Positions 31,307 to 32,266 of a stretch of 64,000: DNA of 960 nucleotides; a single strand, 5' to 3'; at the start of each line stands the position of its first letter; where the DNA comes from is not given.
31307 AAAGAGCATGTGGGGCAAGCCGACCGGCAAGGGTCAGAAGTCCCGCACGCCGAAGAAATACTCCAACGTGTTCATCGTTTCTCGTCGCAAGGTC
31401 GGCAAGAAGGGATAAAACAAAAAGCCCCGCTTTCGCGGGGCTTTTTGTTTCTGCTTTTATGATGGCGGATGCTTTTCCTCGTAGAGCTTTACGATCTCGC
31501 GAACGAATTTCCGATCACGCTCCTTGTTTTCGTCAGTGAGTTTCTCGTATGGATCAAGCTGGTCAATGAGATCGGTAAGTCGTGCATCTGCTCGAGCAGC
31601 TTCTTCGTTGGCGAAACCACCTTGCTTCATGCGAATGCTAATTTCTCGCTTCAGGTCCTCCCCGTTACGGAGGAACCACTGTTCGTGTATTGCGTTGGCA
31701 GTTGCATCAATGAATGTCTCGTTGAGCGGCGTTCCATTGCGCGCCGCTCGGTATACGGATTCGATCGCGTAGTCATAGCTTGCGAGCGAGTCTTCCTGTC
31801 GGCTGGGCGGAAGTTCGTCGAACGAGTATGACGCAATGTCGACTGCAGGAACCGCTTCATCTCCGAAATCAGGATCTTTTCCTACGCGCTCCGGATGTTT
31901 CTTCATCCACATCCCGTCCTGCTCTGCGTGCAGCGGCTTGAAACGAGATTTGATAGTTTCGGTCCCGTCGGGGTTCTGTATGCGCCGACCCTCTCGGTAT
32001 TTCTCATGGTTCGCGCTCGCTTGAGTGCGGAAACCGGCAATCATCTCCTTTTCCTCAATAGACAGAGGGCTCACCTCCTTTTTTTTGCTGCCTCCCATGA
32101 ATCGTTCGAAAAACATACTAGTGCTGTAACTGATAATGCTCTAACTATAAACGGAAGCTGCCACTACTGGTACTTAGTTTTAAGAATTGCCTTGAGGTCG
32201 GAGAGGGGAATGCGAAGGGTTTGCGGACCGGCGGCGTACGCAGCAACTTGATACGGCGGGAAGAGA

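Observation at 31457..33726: Opposite-strand three-gene insert between rplB and rpsS, including a DUF4163/DUF3298 (RsiV/PdaC-like) anchored protein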

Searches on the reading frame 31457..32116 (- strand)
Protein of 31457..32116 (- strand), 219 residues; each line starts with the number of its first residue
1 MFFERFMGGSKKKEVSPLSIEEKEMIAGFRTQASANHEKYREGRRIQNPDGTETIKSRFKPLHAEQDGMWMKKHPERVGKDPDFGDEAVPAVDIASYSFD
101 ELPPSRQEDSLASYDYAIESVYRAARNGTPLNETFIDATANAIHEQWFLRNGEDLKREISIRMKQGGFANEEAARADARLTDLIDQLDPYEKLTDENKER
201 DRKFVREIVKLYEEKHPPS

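Call 3: search_protein_families(library=pfam, proteins=[window:31457-32116:-], max_evalue=1)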
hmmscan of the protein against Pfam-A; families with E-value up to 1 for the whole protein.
window:31457-32116:- (219 aa): 1 family
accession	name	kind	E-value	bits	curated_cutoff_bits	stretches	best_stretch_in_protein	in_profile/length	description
PF02026.21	RyR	-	0.00067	20.3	27.4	1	135-211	20-81/91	RyR domain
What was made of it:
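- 31457..32116 (-): orfC, 219 aa (or 213 aa from Met7): soluble, helical, divergent RyR-domain-like protein. Pfam RyR 20.3 bits, below the 27.4 cutoff (call 3).
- On RyR domain (Pfam PF02026), for orfC: 20.3 bits against a cutoff of 27.4 (call 3).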

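Call 4: search_protein_families(library=ncbifam, proteins=[window:31457-32116:-], max_evalue=1)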
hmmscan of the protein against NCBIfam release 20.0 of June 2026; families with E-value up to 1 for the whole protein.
window:31457-32116:- (219 aa): 0 families

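Call 9: find_homologous_proteins(query=window:31457-32116:-)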
Query window:31457-32116:- (219 aa): 2 proteins with E <= 0.001 among 250 candidates.
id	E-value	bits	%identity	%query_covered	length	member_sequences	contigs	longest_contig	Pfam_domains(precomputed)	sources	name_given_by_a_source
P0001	2.6e-137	473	100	97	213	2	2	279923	-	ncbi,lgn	-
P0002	4.8e-58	215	50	99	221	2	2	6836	-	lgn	-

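Call 15: find_encoding_contigs(protein=P0002, flank=6000, max_places=4)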
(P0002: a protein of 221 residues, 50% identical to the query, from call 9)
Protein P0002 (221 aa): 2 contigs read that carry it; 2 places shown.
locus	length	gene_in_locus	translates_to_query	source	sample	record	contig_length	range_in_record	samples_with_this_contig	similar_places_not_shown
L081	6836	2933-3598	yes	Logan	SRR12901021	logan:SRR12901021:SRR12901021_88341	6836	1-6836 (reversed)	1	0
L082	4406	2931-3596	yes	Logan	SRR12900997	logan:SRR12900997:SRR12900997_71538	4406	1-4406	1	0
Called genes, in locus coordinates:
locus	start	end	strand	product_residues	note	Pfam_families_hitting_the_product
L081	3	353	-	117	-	?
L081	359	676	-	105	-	PF00237:Ribosomal_L22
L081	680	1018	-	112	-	PF00203:Ribosomal_S19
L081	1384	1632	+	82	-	-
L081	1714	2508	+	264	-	PF11738:DUF3298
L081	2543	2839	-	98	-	-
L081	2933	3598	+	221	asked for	-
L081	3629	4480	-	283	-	PF00181:Ribosomal_L2_N, PF03947:Ribosomal_L2_C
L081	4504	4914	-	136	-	PF00276:Ribosomal_L23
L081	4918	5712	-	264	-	PF00573:Ribosomal_L4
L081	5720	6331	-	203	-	PF00297:Ribosomal_L3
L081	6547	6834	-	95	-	?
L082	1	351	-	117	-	?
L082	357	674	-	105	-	PF00237:Ribosomal_L22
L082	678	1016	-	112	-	PF00203:Ribosomal_S19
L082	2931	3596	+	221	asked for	-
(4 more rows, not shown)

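Call 16: find_encoding_contigs(protein=P0001, flank=4000, max_places=4)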
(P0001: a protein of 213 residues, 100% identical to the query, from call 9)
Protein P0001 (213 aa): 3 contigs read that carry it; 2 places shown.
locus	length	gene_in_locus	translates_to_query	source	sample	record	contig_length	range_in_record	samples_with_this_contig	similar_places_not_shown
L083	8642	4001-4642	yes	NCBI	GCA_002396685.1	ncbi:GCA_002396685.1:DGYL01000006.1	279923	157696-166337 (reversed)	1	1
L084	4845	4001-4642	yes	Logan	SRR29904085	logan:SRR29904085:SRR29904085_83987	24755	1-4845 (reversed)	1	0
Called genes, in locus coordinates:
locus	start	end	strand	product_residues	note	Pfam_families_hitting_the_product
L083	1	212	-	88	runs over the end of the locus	PF00366:Ribosomal_S17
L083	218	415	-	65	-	PF00831:Ribosomal_L29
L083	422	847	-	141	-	PF00252:Ribosomal_L16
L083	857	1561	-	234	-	PF07650:KH_2, PF00189:Ribosomal_S3_C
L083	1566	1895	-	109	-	PF00237:Ribosomal_L22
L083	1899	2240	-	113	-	PF00203:Ribosomal_S19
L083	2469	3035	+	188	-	-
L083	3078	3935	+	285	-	PF11738:DUF3298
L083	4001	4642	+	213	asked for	-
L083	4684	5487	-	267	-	PF00181:Ribosomal_L2_N, PF03947:Ribosomal_L2_C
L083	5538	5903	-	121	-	PF00276:Ribosomal_L23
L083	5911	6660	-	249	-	PF00573:Ribosomal_L4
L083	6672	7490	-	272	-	PF00297:Ribosomal_L3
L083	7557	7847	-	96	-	-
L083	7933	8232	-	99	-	-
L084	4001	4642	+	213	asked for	-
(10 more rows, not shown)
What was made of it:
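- Checked: The same arrangement occurs in the NCBI record DGYL01000006.1 and in an independent Logan assembly, SRR29904085 (call 16).
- An independent assembly has the same layout (call 16).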

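Call 17: search_solved_structures(query=window:31457-32116:-, max_evalue=10, show_alignments=2)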
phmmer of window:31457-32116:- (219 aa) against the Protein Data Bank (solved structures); distinct sequences matched with E-value up to 10: 1.
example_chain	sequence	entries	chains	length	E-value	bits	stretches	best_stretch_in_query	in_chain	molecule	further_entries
6d8i_A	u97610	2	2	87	2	11.5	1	69-111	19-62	Polyketide synthase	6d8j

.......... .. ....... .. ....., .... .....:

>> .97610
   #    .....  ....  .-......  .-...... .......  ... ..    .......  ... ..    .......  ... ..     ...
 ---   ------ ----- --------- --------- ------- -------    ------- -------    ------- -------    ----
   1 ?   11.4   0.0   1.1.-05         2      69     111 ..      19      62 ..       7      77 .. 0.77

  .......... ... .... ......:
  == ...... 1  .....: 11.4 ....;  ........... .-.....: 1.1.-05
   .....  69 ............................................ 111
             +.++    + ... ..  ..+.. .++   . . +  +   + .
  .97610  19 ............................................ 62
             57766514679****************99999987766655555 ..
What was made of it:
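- Tried and rejected: A PDB sequence search also gave nothing (call 17).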

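Call 37: search_protein_representatives(protein=window:31457-32116:-)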
Query: 219 residues. Proteins with E-value up to 0.001 (for the whole library): 87; up to 1e-10: 10; up to 1e-30: 4. The best 87 are listed.
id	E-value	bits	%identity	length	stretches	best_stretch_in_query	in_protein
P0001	8.2e-138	473.4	100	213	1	7-219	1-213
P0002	1.5e-58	214.5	50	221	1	3-218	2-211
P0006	4.2e-45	170.6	45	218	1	7-217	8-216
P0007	1.9e-43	165.1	48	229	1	6-217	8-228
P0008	4.0e-29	118.3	40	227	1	34-213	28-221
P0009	7.7e-22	94.5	49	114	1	107-203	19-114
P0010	6.4e-20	88.3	42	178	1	61-207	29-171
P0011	1.9e-19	86.7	39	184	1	31-212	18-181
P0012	6.3e-12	62.1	39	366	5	58-93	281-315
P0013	6.2e-11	58.9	33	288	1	53-218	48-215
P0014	1.2e-10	58.0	34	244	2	32-153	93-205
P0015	6.8e-10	55.5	39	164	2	34-153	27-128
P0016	2.8e-09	53.5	34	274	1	51-170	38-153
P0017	5.5e-09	52.5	39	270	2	89-153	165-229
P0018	6.5e-08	49.0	32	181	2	20-153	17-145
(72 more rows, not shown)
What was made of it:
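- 31457..32116 (-): 87 relatives in the deep search (call 37).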

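Call 39: search_protein_families(library=pfam, alignment_id=A1, max_evalue=0.01)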
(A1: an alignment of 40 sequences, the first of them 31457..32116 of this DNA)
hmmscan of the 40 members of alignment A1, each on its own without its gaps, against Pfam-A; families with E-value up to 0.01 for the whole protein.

A. member 1, window:31457-32116:- (219 aa): 1 family
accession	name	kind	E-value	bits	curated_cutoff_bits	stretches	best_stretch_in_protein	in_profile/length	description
PF02026.21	RyR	-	0.00067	20.3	27.4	0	135-211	20-81/91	RyR domain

B. families by the number of members that match (of 40 scanned): 3 families
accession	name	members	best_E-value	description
PF02026.21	RyR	19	2.4e-06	RyR domain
PF04883.17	HK97-gp10_like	1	0.0049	Bacteriophage HK97-gp10, putative tail-component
PF02074.21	Peptidase_M32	1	0.0095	Carboxypeptidase Taq (M32) metallopeptidase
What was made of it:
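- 31457..32116 (-): 19 of 40 relatives hit the RyR domain, best E 2.4e-6 (call 39).
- On RyR domain (Pfam PF02026), for orfC: 19 of 40 relatives match at E <= 0.01 (call 39).
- Closest known: Prokaryotic RyR-domain proteins. Same: orfC and half of its relatives match the RyR HMM weakly (calls 3, 39).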

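Call 53: predict_structure(alignment_id=A1)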
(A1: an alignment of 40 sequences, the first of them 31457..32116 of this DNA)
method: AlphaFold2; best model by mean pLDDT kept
length: 219 residues; sequences in the alignment: 40
mean_pLDDT: 92.5   pTM: 0.83
mean pLDDT of the five models: 92.5, 92.1, 91.7, 91.4, 91.4
residues with pLDDT >= 90: 187; 70-90: 16; 50-70: 14; < 50: 2
segments of 3 or more residues with pLDDT < 50: none
pLDDT, mean of each block of 10 residues (from residue 1): 54 69 84 94 97 97 98 98 96 98 96 94 94 98 97 96 97 96 97 97 96 91
secondary structure, 60 per line:
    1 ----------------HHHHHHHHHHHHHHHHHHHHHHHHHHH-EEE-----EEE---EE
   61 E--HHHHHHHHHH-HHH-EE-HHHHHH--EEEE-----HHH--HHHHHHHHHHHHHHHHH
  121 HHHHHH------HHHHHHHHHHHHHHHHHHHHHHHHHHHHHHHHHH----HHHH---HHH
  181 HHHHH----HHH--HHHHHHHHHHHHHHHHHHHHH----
elements in order: H17-43 E45-47 E53-55 E59-61 H64-73 H82-87 E90-93 H104-126 H133-166 H171-174 H178-185 H195-215
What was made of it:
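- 31457..32116 (-): AF2 pLDDT 92.5 (call 53).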

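Call 55: fold_search(model_id=the predicted structure, library=pdb)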
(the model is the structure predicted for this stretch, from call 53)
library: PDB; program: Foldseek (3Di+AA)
matches with E <= 10: 74; with E <= 0.001: 0
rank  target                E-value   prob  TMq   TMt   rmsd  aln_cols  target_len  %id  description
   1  9dir_A                1.1e+00  0.20  0.22  0.30  10.2       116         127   22  Cryo-EM structure of the heme/hemoglobin transporter ChuA, in complex with de novo designed binder G7 (released 2025-05-21)
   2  1eh1                  2.0e+00  0.04  0.16  0.18  21.8       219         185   10  RIBOSOME RECYCLING FACTOR FROM THERMUS THERMOPHILUS (released 2000-11-15)
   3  3r2q                  2.3e+00  0.04  0.14  0.15  15.4       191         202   10  Crystal Structure Analysis of yibF from E. Coli (released 2012-03-14)
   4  6w5q_B                2.4e+00  0.04  0.11  0.17  15.5       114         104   18  Structure of the globular C-terminal domain of P. aeruginosa LpoP (released 2020-05-06)
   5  6u1s_A                2.7e+00  0.04  0.14  0.11  14.7       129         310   16  Cryo-EM structure of a de novo designed 16-helix transmembrane nanopore, TMHC8_R. (released 2020-08-19)
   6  7uj2_A                2.7e+00  0.04  0.14  0.18  18.9       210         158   10  OspC Type B (released 2023-04-05)
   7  2a1v                  3.0e+00  0.12  0.16  0.23  10.2        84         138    8  Crystal structure of Deinococcus radiodurans protein DR2400, Pfam domain DUF419 (released 2005-07-26)
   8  7t03_MODEL_1_A        3.2e+00  0.08  0.15  0.26  12.7       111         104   11  NMR structure of a designed cold unfolding four helix bundle (released 2022-03-02)
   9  7onu_E                3.2e+00  0.02  0.12  0.08  19.0       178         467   14  Structure of human mitochondrial RNase P in complex with mitochondrial pre-tRNA-Tyr (released 2021-08-11)
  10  6z0c_B                3.3e+00  0.03  0.16  0.16  15.6       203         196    9  Structure of in silico modelled artificial Maquette-3 protein (released 2021-03-17)
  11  9dm3_MODEL_1_A        3.5e+00  0.04  0.14  0.19  14.8       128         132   13  De novo design of proteins that bind naphthalenediimides, powerful photooxidants with tunable photophysical pr (released 2025-03-05)
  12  3k1s_H                3.9e+00  0.08  0.18  0.31   9.5       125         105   14  Crystal Structure of the PTS Cellobiose Specific Enzyme IIA from Bacillus anthracis (released 2009-10-13)
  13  8va9_A                3.9e+00  0.03  0.18  0.18  17.0       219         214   11  Crystal structure of FeII/MnII CtCADD from Chlamydia trachomatis (released 2024-11-06)
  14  3hlx_A                3.9e+00  0.02  0.14  0.13  16.8       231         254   11  Crystal Structure of PqqC Active Site Mutant Y175F in Complex with PQQ (released 2010-05-12)
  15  7bml_D                4.1e+00  0.03  0.17  0.19  18.7       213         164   12  Crystal structure of outer surface protein C (OspC) from Borrelia burgdorferi (released 2021-02-10)
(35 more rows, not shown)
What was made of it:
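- Tried and rejected: orfC by Foldseek against the PDB: nothing significant (call 55).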

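Call 86: search_protein_families(library=padloc, proteins=[window:31457-32116:-], max_evalue=0.1)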
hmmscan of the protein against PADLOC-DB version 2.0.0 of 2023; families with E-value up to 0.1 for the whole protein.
window:31457-32116:- (219 aa): 0 families

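Call 87: search_protein_families(library=phrogs, proteins=[window:31457-32116:-], max_evalue=0.1)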
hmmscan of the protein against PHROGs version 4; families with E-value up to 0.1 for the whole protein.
window:31457-32116:- (219 aa): 0 families
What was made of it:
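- Tried and rejected: Anti-phage defence or phage origin: no PADLOC or PHROGs hits (calls 86, 87).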

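Call 89: find_encoding_contigs(protein=P0006, flank=4000, max_places=2)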
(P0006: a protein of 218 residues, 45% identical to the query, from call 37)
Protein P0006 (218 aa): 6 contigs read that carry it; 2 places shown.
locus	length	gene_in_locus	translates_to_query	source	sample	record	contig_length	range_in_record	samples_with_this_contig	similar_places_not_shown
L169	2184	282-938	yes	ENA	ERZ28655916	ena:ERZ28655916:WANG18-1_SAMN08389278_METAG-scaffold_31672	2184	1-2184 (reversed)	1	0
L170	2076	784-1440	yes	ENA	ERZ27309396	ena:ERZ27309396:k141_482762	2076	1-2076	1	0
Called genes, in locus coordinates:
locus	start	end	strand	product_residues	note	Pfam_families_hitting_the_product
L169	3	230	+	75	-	?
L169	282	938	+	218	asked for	-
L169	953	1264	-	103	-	-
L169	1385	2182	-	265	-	?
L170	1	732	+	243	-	?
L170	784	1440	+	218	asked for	-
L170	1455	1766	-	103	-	-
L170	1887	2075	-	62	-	?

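Call 90: find_encoding_contigs(protein=P0007, flank=4000, max_places=2)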
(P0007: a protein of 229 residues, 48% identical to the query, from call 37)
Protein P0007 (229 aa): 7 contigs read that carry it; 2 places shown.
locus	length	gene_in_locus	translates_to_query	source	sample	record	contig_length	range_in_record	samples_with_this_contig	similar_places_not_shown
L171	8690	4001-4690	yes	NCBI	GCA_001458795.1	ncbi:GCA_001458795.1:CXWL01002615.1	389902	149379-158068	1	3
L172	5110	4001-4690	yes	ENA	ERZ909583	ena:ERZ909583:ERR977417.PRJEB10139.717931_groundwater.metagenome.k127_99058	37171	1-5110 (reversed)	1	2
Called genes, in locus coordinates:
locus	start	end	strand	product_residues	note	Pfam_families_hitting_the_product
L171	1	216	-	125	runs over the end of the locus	PF00238:Ribosomal_L14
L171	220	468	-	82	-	PF00366:Ribosomal_S17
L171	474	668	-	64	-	PF00831:Ribosomal_L29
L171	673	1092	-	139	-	PF00252:Ribosomal_L16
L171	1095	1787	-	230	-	PF07650:KH_2, PF00189:Ribosomal_S3_C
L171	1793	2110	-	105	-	PF00237:Ribosomal_L22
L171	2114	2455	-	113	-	PF00203:Ribosomal_S19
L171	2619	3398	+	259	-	PF11738:DUF3298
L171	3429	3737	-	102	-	-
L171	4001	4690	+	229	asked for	-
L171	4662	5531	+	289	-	PF25969:NUDT9_N, PF00293:NUDIX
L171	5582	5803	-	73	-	-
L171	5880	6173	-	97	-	-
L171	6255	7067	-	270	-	PF00181:Ribosomal_L2_N, PF03947:Ribosomal_L2_C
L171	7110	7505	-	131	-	PF00276:Ribosomal_L23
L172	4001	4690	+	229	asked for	-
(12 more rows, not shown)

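Call 91: find_encoding_contigs(protein=P0008, flank=4000, max_places=2)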
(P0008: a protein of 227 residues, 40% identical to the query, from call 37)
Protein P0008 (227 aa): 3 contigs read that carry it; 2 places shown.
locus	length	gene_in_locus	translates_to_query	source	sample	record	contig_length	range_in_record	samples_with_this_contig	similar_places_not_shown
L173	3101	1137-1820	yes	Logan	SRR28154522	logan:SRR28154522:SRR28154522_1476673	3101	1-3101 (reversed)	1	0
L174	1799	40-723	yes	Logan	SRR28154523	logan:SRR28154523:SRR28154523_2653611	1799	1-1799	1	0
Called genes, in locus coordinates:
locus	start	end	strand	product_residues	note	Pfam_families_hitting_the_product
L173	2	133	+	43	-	?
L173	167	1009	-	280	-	PF03171:2OG-FeII_Oxy (weak)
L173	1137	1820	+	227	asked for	-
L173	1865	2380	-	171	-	PF00293:NUDIX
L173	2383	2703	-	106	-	-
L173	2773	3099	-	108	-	?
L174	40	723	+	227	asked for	-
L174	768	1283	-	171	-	PF00293:NUDIX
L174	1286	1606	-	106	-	-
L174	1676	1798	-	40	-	?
